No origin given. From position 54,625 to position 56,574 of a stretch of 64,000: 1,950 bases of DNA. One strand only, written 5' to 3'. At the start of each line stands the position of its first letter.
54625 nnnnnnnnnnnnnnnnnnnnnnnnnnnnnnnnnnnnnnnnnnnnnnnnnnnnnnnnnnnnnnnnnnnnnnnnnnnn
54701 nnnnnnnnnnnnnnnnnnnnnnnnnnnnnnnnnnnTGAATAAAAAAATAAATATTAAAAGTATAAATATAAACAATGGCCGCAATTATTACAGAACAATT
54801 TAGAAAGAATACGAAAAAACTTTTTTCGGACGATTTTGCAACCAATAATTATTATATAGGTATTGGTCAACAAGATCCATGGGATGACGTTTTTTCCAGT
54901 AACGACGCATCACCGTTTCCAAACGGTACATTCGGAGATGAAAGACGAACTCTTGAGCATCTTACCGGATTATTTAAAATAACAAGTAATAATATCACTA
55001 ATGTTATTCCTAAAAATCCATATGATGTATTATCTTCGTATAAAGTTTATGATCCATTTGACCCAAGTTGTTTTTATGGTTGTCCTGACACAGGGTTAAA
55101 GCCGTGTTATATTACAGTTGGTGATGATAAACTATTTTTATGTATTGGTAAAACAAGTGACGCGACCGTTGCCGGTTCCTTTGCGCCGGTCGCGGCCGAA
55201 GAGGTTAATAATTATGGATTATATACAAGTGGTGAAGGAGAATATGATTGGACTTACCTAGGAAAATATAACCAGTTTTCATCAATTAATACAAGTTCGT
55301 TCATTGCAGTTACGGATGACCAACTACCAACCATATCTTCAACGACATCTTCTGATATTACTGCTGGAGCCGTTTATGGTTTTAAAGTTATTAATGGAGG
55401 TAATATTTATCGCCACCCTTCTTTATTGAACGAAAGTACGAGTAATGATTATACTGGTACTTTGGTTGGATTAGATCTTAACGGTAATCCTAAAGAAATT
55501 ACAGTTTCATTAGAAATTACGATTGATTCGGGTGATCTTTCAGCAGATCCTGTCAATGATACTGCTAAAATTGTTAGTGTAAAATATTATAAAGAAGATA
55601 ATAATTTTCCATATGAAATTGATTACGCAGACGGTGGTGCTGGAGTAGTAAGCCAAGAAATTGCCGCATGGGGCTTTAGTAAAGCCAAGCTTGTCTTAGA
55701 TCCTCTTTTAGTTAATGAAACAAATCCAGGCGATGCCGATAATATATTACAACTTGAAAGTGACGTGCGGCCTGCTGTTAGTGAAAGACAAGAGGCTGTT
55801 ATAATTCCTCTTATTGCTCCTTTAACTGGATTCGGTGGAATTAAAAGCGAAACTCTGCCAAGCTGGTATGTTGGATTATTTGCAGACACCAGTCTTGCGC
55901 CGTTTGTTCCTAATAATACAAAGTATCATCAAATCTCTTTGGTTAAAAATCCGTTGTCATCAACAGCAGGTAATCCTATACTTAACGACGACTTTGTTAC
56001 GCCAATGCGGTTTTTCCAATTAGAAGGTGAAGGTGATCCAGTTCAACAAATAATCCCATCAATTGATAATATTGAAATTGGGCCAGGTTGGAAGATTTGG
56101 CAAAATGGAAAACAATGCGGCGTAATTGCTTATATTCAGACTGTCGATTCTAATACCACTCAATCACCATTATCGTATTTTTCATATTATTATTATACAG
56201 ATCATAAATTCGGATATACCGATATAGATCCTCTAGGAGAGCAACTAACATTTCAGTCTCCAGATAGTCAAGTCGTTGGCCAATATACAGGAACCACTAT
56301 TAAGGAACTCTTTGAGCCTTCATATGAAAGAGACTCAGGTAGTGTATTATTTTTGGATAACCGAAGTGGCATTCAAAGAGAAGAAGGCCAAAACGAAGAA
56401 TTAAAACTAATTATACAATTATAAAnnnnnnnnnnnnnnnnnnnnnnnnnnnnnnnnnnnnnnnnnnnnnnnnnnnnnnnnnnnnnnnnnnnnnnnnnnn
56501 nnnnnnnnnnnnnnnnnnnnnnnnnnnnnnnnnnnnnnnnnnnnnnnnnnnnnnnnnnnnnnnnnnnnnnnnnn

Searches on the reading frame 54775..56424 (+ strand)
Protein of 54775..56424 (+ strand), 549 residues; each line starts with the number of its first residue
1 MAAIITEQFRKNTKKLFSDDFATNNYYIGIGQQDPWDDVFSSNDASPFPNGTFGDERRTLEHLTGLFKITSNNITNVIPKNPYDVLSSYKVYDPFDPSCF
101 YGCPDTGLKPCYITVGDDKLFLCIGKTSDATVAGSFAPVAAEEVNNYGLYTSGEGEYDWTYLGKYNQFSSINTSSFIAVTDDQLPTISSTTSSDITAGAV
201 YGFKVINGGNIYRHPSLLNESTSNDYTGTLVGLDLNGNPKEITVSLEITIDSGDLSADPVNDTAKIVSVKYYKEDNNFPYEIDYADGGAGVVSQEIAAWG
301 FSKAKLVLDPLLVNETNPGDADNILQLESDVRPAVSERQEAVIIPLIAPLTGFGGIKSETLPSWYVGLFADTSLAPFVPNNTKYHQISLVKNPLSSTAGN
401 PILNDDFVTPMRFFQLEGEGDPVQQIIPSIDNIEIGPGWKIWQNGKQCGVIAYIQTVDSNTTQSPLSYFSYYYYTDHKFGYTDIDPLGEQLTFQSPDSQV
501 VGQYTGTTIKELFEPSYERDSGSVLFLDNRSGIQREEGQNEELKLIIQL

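Call 100: search_protein_families(library=pfam, proteins=[window:54775-56424:+], max_evalue=0.001)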
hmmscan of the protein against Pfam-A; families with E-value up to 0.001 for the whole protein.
window:54775-56424:+ (549 aa): 2 families
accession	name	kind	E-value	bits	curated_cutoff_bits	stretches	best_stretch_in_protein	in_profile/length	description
PF09215.16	Phage-Gp8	-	2e-07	30.9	25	0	4-82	2-85/337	Bacteriophage T4, Gp8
PF25691.1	BW3TFN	-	0.00074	20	27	0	510-548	135-173/174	Baseplate wedge 3 tail fiber network component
